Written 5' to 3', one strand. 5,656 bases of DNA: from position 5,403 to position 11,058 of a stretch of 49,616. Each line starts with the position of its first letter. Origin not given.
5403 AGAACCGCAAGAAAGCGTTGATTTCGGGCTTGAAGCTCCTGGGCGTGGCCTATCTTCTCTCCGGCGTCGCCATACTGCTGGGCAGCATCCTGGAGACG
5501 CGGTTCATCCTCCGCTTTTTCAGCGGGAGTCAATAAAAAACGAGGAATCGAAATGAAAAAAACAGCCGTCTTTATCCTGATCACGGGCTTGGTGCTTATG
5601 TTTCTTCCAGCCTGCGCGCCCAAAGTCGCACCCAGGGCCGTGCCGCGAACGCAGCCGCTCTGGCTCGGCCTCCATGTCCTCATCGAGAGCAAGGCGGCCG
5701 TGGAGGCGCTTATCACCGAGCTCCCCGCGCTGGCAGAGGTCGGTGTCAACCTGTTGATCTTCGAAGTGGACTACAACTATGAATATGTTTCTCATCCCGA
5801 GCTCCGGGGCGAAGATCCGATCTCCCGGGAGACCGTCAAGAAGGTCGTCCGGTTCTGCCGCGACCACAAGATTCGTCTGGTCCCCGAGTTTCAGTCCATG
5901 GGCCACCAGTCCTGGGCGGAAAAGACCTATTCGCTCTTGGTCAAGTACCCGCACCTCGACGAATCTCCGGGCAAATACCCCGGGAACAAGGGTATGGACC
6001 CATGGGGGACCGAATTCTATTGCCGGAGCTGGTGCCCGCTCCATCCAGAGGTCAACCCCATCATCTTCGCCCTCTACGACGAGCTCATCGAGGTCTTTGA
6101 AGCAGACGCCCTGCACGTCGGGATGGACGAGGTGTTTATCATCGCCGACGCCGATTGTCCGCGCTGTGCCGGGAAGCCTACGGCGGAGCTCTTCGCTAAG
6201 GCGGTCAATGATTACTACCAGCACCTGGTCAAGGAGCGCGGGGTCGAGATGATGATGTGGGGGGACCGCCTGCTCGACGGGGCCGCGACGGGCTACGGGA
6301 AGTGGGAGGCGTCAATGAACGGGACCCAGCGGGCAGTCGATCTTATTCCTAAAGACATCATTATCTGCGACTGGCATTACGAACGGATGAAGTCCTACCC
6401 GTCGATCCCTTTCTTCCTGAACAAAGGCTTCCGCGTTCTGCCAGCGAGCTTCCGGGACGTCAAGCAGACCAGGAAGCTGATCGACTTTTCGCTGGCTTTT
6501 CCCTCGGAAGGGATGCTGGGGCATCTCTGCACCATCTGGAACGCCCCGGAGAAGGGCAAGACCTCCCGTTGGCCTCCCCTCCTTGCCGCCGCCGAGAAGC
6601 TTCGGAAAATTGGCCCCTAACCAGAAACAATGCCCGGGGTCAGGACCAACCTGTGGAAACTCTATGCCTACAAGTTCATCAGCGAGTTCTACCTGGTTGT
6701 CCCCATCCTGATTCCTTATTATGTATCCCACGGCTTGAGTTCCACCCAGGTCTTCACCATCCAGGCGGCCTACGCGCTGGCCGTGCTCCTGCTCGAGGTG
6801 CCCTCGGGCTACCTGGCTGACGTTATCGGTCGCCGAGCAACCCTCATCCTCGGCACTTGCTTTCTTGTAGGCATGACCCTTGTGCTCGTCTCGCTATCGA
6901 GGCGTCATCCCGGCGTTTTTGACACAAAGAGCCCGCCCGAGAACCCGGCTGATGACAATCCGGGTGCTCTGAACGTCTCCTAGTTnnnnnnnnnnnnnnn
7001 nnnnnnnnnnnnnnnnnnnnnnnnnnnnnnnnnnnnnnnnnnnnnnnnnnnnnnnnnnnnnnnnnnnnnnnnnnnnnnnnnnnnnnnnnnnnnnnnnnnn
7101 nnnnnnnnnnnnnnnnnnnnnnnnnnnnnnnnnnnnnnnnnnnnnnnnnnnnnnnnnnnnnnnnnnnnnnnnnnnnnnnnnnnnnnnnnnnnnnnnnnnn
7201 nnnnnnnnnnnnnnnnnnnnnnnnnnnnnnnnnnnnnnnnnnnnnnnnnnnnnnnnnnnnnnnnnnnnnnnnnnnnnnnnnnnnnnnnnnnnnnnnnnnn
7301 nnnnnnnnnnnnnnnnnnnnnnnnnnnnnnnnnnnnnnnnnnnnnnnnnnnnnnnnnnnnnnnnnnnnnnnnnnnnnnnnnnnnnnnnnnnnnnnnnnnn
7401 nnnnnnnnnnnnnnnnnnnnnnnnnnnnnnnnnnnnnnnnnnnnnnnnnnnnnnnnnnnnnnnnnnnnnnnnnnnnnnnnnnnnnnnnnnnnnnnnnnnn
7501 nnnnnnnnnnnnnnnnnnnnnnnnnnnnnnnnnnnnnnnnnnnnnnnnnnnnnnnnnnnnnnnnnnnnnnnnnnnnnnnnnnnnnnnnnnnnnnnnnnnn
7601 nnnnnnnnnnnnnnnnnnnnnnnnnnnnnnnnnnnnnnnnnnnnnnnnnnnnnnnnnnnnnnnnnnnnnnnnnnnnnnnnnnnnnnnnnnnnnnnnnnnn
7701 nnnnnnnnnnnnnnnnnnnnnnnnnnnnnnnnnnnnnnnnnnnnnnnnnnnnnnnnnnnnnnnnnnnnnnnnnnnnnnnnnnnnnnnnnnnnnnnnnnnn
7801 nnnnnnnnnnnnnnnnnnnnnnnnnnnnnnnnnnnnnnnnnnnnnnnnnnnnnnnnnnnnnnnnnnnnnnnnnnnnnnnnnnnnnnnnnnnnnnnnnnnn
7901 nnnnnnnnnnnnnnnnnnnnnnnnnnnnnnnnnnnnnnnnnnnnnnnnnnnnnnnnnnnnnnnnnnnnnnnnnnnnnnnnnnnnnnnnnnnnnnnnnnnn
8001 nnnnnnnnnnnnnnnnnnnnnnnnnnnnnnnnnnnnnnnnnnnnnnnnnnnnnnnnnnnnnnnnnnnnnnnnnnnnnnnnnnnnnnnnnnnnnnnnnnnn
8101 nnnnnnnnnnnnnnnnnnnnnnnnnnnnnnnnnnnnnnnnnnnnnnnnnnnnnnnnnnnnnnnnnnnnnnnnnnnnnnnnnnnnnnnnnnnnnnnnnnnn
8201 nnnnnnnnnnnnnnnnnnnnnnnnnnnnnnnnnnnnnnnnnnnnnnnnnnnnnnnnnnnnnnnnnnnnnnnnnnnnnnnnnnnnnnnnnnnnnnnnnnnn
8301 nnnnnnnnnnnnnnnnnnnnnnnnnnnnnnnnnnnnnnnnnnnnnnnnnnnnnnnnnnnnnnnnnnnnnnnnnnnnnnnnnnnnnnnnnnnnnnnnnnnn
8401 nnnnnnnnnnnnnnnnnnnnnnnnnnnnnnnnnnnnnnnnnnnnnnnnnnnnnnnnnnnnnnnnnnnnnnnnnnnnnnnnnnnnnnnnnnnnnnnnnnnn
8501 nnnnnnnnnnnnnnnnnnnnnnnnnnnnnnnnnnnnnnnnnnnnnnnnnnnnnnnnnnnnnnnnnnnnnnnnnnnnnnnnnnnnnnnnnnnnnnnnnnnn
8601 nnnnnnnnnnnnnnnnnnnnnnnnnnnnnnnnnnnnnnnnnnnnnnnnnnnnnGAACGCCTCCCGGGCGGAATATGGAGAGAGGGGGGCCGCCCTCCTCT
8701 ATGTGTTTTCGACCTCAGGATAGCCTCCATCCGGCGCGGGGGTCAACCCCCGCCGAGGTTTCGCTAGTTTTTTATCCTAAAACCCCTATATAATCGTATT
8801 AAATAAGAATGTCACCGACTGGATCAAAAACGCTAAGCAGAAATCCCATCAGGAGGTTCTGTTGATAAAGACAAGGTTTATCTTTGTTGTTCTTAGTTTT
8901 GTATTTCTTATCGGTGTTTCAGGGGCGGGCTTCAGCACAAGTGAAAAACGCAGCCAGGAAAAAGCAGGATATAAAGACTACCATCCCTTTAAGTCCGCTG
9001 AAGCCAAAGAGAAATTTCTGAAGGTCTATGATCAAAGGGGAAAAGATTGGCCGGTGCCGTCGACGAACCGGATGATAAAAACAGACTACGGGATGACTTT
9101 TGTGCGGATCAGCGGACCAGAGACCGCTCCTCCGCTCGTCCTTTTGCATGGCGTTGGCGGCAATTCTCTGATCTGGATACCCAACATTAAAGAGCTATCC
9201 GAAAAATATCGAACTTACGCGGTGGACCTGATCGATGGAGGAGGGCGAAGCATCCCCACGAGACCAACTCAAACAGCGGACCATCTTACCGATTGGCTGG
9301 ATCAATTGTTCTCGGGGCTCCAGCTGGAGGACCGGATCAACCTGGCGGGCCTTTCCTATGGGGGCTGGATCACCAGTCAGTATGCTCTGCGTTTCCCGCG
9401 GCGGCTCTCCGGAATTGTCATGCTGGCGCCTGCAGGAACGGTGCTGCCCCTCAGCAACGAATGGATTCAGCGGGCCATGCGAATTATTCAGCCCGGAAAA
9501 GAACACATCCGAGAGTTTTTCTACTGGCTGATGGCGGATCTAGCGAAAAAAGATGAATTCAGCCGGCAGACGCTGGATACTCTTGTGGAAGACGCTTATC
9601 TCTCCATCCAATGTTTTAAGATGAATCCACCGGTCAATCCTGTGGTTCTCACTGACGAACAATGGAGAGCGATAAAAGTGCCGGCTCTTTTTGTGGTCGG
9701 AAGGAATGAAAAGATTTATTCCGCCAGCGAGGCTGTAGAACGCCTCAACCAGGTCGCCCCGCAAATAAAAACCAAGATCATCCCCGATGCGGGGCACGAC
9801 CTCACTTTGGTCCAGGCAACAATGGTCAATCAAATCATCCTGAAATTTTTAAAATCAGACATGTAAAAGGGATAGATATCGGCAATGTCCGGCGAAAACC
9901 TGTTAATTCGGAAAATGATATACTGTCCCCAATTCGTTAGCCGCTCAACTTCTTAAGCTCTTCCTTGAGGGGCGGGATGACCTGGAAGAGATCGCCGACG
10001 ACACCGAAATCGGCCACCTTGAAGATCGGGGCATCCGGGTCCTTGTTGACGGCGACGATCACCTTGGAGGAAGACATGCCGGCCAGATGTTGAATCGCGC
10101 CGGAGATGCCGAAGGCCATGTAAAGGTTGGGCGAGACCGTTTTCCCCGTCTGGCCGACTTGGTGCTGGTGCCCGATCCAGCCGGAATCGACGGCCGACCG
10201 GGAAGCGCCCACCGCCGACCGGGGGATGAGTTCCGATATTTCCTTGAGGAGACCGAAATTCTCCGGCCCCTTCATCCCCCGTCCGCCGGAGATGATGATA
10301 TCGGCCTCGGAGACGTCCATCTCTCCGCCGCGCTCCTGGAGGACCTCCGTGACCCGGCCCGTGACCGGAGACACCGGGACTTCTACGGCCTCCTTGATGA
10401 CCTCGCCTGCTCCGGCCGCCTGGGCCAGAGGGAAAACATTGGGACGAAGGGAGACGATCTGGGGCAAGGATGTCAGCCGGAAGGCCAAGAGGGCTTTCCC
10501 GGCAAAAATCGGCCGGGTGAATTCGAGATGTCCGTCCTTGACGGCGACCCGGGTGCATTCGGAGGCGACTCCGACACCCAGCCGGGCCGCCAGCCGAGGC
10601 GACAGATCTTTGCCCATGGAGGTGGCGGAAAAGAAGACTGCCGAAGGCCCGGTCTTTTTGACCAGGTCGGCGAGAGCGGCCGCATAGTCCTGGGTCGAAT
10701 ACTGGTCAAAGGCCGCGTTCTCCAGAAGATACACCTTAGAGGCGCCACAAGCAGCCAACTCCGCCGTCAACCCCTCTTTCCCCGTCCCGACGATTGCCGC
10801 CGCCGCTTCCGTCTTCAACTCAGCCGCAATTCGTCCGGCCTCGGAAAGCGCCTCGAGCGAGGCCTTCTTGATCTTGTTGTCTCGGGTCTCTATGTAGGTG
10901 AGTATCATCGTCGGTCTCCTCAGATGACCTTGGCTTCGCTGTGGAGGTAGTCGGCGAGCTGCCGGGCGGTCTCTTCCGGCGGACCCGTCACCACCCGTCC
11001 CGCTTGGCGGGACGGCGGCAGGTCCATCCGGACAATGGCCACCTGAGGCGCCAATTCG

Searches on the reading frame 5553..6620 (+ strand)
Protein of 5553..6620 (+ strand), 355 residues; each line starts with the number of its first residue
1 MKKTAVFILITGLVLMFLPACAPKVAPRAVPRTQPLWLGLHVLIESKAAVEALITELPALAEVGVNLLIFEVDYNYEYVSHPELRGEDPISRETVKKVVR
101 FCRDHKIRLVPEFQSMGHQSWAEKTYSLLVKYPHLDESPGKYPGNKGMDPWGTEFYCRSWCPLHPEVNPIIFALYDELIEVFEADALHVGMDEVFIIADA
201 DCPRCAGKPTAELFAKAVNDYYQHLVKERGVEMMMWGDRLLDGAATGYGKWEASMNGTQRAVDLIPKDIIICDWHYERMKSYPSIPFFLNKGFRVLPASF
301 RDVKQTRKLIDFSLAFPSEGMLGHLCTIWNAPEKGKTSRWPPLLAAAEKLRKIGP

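Call 74: search_protein_families(library=pfam, proteins=[window:5553-6620:+], max_evalue=0.00001)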
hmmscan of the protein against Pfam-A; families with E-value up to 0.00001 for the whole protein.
window:5553-6620:+ (355 aa): 1 family
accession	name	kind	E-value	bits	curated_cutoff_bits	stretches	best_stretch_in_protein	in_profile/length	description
PF00728.28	Glyco_hydro_20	-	5.8e-13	49.3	22.3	1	54-278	49-243/348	Glycosyl hydrolase family 20, catalytic domain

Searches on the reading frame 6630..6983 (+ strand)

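Call 74: search_protein_families(library=pfam, proteins=[window:6630-6983:+], max_evalue=0.00001)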
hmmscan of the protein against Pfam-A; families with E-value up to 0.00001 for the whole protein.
window:6630-6983:+ (117 aa): 2 families
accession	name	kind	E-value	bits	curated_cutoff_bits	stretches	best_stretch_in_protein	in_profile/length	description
PF07690.21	MFS_1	-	1.5e-08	34.4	33.4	1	20-87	12-80/347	Major Facilitator Superfamily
PF05977.19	MFS_3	-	1.2e-07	31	27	1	37-90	43-96/524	Transmembrane secretion effector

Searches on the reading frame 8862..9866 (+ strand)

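Call 74: search_protein_families(library=pfam, proteins=[window:8862-9866:+], max_evalue=0.00001)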
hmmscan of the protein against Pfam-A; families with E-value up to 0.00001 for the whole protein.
window:8862-9866:+ (334 aa): 4 families
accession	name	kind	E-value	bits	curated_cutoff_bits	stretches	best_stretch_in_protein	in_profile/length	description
PF00561.26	Abhydrolase_1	-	2e-20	74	25.8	1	90-203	1-111/245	alpha/beta hydrolase fold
PF12697.13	Abhydrolase_6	-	4.1e-17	64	26.3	1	92-316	1-208/217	Alpha/beta hydrolase family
PF12146.15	Hydrolase_4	-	5.3e-11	42.7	27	1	92-315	7-235/239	Serine aminopeptidase, S33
PF20408.4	Abhydrolase_11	-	1.7e-06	28.4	27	0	253-318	108-171/193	Alpha/beta hydrolase domain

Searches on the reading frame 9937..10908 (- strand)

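Call 74: search_protein_families(library=pfam, proteins=[window:9937-10908:-], max_evalue=0.00001)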
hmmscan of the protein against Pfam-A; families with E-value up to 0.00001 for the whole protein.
window:9937-10908:- (323 aa): 2 families
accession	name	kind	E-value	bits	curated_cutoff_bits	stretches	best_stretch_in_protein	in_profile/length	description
PF01012.27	ETF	-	2.2e-45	155.1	26.7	1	3-176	2-179/181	Electron transfer flavoprotein domain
PF00766.25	ETF_alpha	-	6.3e-33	113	27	1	198-279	1-81/81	Electron transfer flavoprotein FAD-binding domain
